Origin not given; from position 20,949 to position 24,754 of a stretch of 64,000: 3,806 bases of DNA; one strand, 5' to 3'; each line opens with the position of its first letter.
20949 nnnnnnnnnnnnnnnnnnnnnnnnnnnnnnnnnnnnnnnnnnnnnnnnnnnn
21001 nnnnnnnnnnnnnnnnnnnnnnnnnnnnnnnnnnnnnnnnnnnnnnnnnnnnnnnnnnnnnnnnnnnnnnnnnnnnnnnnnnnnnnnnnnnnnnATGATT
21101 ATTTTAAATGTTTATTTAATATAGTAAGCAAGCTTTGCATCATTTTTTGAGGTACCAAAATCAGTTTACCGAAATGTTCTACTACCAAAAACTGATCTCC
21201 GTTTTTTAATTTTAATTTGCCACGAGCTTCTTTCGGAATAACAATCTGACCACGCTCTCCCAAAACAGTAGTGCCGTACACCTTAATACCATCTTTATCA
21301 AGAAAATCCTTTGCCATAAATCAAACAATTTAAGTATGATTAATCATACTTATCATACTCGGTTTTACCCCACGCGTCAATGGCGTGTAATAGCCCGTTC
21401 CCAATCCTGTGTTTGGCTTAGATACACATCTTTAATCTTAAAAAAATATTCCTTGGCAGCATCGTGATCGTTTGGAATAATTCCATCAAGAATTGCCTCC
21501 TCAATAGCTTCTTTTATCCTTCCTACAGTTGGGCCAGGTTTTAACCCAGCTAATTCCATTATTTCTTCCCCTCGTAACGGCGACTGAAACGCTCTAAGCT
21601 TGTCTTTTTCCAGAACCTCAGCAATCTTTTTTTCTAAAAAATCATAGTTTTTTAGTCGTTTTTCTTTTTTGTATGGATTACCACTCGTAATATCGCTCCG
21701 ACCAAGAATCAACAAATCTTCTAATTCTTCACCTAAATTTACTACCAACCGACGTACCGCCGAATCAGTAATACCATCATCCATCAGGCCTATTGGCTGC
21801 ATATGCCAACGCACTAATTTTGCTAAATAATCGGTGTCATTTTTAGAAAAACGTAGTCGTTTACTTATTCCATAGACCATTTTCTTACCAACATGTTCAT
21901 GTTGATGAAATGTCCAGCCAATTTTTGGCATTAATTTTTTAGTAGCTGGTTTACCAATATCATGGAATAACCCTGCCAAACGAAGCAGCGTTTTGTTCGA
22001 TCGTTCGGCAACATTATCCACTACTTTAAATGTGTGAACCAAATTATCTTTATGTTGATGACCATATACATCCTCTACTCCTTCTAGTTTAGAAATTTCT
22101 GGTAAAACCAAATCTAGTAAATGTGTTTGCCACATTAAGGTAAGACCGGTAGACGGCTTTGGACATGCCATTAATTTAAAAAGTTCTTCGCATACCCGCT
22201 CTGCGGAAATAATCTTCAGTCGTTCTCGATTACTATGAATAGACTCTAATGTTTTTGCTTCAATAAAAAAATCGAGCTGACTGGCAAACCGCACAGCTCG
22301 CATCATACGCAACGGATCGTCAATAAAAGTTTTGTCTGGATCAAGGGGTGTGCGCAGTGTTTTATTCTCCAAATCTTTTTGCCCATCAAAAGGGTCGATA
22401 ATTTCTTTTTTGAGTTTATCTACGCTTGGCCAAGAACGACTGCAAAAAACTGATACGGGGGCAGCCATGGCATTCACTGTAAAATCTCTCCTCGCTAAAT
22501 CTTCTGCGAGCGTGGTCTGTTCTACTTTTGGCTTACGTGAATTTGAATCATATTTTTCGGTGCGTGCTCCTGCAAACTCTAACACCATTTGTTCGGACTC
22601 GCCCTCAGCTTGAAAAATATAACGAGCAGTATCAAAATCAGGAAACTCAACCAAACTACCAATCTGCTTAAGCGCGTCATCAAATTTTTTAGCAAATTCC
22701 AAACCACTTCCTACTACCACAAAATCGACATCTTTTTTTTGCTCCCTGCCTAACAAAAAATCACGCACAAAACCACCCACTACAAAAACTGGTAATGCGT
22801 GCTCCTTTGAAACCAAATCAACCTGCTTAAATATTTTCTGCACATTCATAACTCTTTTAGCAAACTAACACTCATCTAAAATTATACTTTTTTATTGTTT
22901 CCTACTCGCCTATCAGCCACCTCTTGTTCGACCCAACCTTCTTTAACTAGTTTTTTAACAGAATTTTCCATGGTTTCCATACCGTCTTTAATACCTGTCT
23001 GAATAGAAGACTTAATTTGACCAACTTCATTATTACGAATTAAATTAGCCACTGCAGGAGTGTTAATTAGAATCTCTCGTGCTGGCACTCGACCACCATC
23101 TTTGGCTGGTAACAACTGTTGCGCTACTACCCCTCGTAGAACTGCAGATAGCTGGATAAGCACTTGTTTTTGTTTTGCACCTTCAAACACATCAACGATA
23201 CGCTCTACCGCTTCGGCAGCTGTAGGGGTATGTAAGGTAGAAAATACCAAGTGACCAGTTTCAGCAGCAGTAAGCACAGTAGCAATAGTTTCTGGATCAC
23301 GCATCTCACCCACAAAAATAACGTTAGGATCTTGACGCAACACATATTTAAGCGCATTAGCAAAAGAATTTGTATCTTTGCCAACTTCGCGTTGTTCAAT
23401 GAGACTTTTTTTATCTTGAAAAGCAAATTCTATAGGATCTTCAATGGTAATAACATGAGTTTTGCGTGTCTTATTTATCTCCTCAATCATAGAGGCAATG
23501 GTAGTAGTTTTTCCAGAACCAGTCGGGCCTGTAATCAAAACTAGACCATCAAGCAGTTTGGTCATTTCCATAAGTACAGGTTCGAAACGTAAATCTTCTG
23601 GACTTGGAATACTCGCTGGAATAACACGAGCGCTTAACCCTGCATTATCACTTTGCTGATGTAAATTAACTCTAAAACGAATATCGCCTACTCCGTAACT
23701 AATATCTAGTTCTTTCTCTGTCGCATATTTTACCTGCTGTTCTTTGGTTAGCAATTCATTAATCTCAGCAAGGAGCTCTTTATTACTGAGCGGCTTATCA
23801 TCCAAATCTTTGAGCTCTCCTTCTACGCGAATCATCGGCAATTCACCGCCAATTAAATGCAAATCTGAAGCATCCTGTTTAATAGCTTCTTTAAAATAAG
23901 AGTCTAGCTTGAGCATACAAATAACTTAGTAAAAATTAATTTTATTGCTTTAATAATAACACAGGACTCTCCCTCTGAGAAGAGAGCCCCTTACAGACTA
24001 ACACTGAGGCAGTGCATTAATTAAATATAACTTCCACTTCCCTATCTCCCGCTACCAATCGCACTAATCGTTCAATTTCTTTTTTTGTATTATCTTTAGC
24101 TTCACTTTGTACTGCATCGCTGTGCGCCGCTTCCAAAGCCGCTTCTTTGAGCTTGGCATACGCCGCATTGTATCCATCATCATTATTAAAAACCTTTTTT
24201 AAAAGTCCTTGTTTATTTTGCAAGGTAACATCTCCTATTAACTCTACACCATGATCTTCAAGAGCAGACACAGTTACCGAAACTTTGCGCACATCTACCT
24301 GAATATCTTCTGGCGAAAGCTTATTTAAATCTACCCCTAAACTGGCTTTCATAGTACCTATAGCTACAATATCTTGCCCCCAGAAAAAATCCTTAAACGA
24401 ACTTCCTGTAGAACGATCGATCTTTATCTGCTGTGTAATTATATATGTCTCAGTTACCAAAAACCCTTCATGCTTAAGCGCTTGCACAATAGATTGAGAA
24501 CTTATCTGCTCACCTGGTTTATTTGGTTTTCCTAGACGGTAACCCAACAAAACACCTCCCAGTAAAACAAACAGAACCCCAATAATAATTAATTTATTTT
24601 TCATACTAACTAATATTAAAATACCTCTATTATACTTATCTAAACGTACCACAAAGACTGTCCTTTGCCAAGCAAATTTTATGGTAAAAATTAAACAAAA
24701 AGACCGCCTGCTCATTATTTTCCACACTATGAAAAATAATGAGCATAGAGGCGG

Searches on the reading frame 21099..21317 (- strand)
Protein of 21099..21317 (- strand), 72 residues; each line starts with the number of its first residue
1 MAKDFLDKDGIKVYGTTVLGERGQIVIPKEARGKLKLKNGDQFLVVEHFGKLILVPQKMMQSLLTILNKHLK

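Call 59: search_protein_families(library=pfam, proteins=[window:21099-21317:-], max_evalue=0.00001)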
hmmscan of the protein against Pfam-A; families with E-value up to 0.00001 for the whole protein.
window:21099-21317:- (72 aa): 1 family
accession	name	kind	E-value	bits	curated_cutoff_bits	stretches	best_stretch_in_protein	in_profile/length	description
PF04014.23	MazE_antitoxin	-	1.1e-08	35.3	24.7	1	19-59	4-45/48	Antidote-toxin recognition MazE, bacterial antitoxin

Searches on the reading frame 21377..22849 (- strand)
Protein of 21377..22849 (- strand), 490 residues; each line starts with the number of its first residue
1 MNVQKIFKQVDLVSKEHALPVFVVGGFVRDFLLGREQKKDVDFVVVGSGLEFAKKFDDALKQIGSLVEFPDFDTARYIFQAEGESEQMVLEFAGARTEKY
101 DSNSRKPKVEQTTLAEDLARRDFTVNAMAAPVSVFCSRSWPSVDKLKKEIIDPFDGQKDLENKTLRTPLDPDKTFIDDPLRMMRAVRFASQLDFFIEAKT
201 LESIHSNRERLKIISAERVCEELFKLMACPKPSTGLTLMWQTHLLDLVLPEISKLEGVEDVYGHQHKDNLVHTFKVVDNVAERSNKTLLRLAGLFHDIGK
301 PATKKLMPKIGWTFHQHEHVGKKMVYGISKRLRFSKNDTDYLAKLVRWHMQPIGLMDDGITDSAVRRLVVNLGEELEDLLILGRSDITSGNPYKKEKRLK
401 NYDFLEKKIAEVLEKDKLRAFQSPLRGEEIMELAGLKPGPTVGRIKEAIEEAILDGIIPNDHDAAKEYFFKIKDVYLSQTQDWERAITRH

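Call 16: search_protein_families(library=pfam, proteins=[window:21377-22849:-], max_evalue=0.01)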
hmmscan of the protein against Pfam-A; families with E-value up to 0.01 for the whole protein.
window:21377-22849:- (490 aa): 4 families
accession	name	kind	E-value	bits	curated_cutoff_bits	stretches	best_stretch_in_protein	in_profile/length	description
PF01743.26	PolyA_pol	-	3.8e-26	92.3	23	1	22-166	2-126/126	Poly A polymerase head domain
PF12627.12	PolyA_pol_RNAbd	-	1.9e-18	66.4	22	1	193-253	1-61/64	Probable RNA and SrmB- binding site of polymerase A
PF01966.28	HD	-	7.6e-10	39.5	22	1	283-353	21-89/116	HD domain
PF13735.12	tRNA_NucTran2_2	-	0.00011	22.6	27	1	426-464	106-144/149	tRNA nucleotidyltransferase domain 2 putative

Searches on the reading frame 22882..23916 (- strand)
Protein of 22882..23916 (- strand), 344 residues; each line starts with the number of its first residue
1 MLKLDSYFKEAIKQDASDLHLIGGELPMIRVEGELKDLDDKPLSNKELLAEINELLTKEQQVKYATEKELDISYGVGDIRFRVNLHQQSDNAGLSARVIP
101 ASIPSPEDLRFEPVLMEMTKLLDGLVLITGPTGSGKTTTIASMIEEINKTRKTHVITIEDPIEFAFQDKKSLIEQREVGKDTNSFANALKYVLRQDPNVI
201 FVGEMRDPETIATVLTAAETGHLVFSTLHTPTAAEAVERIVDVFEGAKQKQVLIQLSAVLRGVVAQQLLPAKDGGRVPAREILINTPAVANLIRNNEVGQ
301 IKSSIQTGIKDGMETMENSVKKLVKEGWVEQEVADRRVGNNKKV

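Call 16: search_protein_families(library=pfam, proteins=[window:22882-23916:-], max_evalue=0.01)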
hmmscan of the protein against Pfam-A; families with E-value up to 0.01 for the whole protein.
window:22882-23916:- (344 aa): 26 families (the best 25 are shown)
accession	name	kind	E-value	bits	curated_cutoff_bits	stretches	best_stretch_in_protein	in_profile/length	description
PF00437.27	T2SSE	-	2.3e-43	148.7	24.9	1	5-271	13-280/370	Type II/IV secretion system protein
PF04851.21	ResIII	-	7.7e-06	26.4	22.5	1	126-258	26-160/164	Type III restriction enzyme, res subunit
PF13401.12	AAA_22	-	9.9e-05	23.1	27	1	123-161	5-42/130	AAA domain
PF01935.23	DUF87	-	0.00013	22.6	23.2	1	114-156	14-56/220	Helicase HerA, central domain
PF13173.12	AAA_14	-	0.00013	22.4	27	1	125-174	4-55/129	AAA domain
PF25199.1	nSTAND_NTPase5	-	0.00019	21.7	34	1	125-175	43-93/145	Novel STAND NTPase 5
PF00004.35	AAA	-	0.00025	22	21.2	1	126-205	1-66/131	ATPase family associated with various cellular activities (AAA)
PF12775.13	AAA_7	-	0.0004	20.4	25.8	1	106-155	17-66/181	P-loop containing dynein motor region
PF02492.25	cobW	-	0.00041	20.4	20.7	1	126-158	3-35/180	CobW/HypB/UreG, nucleotide-binding domain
PF13191.12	AAA_16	-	0.00053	21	32.6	1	124-156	25-56/167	AAA ATPase domain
PF13245.12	AAA_19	-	0.00057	20.5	25.1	1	122-156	10-44/134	AAA domain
PF13671.12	AAA_33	-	0.0007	20.4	27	1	125-240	1-115/143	AAA domain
PF10412.15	TrwB_AAD_bind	-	0.00084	18.8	20.5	1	126-156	18-48/387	Type IV secretion-system coupling protein DNA-binding domain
PF00448.28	SRP54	-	0.0012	18.9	22.7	1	126-160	4-38/196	SRP54-type protein, GTPase domain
PF20720.3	nSTAND3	-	0.0013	18.9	27.2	1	124-162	18-55/155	Novel STAND NTPase 3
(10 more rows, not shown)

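Call 38: find_related_loci(query=window:22882-23916:-, collection=genome_contigs, flank=6000)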
Query window:22882-23916:- (344 aa) in genome_contigs; peptide patterns used: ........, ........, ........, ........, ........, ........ (x = any residue, [..] = any of these).
140 stretches matched a pattern; 91 encode a relative of the query (tblastn E <= 1e-3); the best 80 are kept; 80 distinct loci.
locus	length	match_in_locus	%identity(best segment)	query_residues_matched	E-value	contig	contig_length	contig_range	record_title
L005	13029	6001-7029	88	1-343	0e+0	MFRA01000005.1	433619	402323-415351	MAG: Candidatus Magasanikbacteria bacterium RIFOXYD1_FULL_40_23 rifoxyd1_full_scaffold_32, whole genome shotgun sequence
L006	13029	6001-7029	86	1-343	0e+0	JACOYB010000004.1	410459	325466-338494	MAG: Candidatus Magasanikbacteria bacterium isolate NC_groundwater_168_Ag_S-0.1um_42_11 S4_GD2017_2_S1_scaffold_6, whole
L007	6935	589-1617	86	1-343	0e+0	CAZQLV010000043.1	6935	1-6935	MAG TPA_asm: uncultured Gammaproteobacteria bacterium isolate SRP193066_co2_436 genome assembly, contig: NODE_5638_lengt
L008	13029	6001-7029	86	1-343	0e+0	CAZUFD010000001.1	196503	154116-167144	MAG TPA_asm: uncultured Gammaproteobacteria bacterium isolate SRP269290_co6_41 genome assembly, contig: NODE_17_length_1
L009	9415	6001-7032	85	1-344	0e+0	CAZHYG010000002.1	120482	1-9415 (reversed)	MAG TPA_asm: uncultured Gammaproteobacteria bacterium isolate SRP135725_co1_18 genome assembly, contig: NODE_70_length_1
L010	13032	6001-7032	85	1-344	0e+0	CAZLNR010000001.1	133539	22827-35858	MAG TPA_asm: uncultured Gammaproteobacteria bacterium isolate SRP286056_co2_342 genome assembly, contig: NODE_105_length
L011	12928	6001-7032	83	1-344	0e+0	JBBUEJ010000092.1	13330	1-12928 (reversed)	MAG: Patescibacteria group bacterium isolate H51-bin093_1 H51_bin093_1_000000000092, whole genome shotgun sequence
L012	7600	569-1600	81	1-344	0e+0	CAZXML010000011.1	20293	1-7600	MAG TPA_asm: uncultured Gammaproteobacteria bacterium isolate SRP119689_co1_192 genome assembly, contig: NODE_3529_lengt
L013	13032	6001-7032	82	1-344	0e+0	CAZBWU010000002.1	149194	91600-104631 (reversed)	MAG TPA_asm: uncultured Gammaproteobacteria bacterium isolate SRP219642_co6_52 genome assembly, contig: NODE_34_length_1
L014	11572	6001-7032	82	1-344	0e+0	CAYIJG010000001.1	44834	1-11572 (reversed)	MAG TPA_asm: uncultured Gammaproteobacteria bacterium isolate ERP119705_co24_1001 genome assembly, contig: NODE_657_leng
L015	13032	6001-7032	81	1-344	0e+0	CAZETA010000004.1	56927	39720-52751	MAG TPA_asm: uncultured Gammaproteobacteria bacterium isolate SRP298887_co1_128 genome assembly, contig: NODE_315_length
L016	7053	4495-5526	76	1-344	0e+0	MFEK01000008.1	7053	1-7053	MAG: Candidatus Doudnabacteria bacterium RIFCSPHIGHO2_01_FULL_46_14 rifcsphigho2_01_scaffold_31256, whole genome shotgun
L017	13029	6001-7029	75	2-344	7e-179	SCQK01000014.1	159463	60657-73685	MAG: Patescibacteria group bacterium isolate DP16D_bin.9 DP16D_bin.9-114292, whole genome shotgun sequence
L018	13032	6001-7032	76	1-344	1e-177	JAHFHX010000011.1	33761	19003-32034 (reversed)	MAG: Candidatus Magasanikiibacteriota bacterium isolate nzgw349 NODE_1490_length_33762_cov_3.433251, whole genome shotgu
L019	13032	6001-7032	75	1-344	1e-176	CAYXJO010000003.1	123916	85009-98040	MAG TPA_asm: uncultured Gammaproteobacteria bacterium isolate SRP263991_co4_11 genome assembly, contig: NODE_69_length_1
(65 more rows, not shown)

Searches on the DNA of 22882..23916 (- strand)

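Call 43: search_rna_families(sources=[L023, L026, L029, L037, L038, L040, L042, L043, L044, L015, L041], threshold=gathering)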
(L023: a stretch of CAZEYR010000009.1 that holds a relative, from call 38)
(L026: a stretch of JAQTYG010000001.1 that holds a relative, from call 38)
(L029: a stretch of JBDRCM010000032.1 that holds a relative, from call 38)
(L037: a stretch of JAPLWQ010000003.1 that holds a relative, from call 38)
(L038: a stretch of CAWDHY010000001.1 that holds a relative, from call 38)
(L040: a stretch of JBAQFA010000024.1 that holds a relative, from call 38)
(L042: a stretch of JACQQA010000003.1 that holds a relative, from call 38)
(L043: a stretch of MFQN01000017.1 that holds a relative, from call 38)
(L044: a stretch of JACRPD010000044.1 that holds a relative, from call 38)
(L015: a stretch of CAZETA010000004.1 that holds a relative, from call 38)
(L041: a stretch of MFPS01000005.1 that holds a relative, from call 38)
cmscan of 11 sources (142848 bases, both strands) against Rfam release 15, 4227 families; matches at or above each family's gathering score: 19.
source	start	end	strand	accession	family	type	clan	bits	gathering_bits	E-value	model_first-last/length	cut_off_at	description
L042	1245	1317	+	RF00005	tRNA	Gene; tRNA;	CL00001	70.7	29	4.4e-13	1-71/71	no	tRNA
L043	3951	4023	-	RF00005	tRNA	Gene; tRNA;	CL00001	70.7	29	4.4e-13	1-71/71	no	tRNA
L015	5823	5895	-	RF00005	tRNA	Gene; tRNA;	CL00001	70.7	29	4.4e-13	1-71/71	no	tRNA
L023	5616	5689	-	RF00005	tRNA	Gene; tRNA;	CL00001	69.3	29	1.1e-12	1-71/71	no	tRNA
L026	5656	5729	-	RF00005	tRNA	Gene; tRNA;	CL00001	67.3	29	3.9e-12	1-71/71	no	tRNA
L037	5715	5788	-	RF00005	tRNA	Gene; tRNA;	CL00001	67.3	29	3.9e-12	1-71/71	no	tRNA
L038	5708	5781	-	RF00005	tRNA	Gene; tRNA;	CL00001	67.3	29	3.9e-12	1-71/71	no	tRNA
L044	831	903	-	RF00005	tRNA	Gene; tRNA;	CL00001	67.1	29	4.4e-12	1-71/71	no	tRNA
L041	10405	10478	+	RF00005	tRNA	Gene; tRNA;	CL00001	65.7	29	1e-11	1-71/71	no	tRNA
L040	9707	9780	-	RF00005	tRNA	Gene; tRNA;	CL00001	64.7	29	2e-11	1-71/71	no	tRNA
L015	5737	5807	+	RF00005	tRNA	Gene; tRNA;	CL00001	64.5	29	2.3e-11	1-71/71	no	tRNA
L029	5279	5352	-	RF00005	tRNA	Gene; tRNA;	CL00001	64.2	29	2.7e-11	1-71/71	no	tRNA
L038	5845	5918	-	RF00005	tRNA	Gene; tRNA;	CL00001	64.2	29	2.8e-11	1-71/71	no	tRNA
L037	5844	5917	-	RF00005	tRNA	Gene; tRNA;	CL00001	62.5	29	7.9e-11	1-71/71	no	tRNA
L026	5749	5822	-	RF00005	tRNA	Gene; tRNA;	CL00001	62.4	29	8.6e-11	1-71/71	no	tRNA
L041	8900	8971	+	RF00005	tRNA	Gene; tRNA;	CL00001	59.5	29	5.3e-10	1-71/71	no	tRNA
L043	11869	11953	-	RF00005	tRNA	Gene; tRNA;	CL00001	56.8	29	3.1e-09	1-71/71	no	tRNA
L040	9866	9937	-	RF00005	tRNA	Gene; tRNA;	CL00001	56.4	29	3.9e-09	1-71/71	no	tRNA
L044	10353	10437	+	RF00005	tRNA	Gene; tRNA;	CL00001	53.3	29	2.8e-08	1-71/71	no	tRNA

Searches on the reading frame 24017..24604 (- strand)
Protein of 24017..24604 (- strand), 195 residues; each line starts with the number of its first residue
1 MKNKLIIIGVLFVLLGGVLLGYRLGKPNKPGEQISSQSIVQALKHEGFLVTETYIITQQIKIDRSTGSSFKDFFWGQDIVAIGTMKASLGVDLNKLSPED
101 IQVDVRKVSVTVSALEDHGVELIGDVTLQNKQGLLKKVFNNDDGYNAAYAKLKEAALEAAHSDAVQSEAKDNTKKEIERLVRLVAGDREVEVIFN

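Call 16: search_protein_families(library=pfam, proteins=[window:24017-24604:-], max_evalue=0.01)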
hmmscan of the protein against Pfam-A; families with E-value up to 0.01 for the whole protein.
window:24017-24604:- (195 aa): 1 family
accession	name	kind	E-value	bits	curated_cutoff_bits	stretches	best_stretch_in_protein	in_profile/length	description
PF14014.11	DUF4230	-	5.1e-13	49.8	27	1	44-191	4-147/148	Protein of unknown function (DUF4230)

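Call 89: find_encoding_contigs(protein=window:24017-24604:-, flank=3000, max_places=10)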
Protein window:24017-24604:- (195 aa): 7 contigs read that carry it; 1 place shown.
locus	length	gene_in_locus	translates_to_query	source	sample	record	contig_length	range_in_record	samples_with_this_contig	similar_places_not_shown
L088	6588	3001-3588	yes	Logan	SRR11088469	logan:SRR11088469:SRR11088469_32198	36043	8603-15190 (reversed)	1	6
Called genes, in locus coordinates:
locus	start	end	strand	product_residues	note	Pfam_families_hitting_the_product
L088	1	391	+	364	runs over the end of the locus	PF00535:Glycos_transf_2, PF10111:Glyco_tranf_2_2 (weak), PF13641:Glyco_tranf_2_3 (weak), PF13632:Glyco_trans_2_3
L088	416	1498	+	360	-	PF00483:NTP_transferase, PF12804:NTP_transf_3, PF00132:Hexapep (faint), PF24894:Hexapep_GlmU (faint), PF25087:GMPPB_C, PF25084:LbH_EIF2B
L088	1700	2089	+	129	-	-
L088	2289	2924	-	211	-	-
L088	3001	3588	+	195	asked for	PF14014:DUF4230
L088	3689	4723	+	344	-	PF00437:T2SSE, PF04851:ResIII (weak)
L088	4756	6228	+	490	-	PF01743:PolyA_pol, PF12627:PolyA_pol_RNAbd, PF01966:HD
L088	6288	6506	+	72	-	PF04014:MazE_antitoxin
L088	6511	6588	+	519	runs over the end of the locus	PF25919:BSH_CusB (faint), PF25917:BSH_RND (weak), PF25954:Beta-barrel_RND_2, PF25990:Beta-barrel_YknX, PF26002:Beta-barrel_AprE (weak), PF25967:RND-MFP_C (weak), PF25989:YknX_C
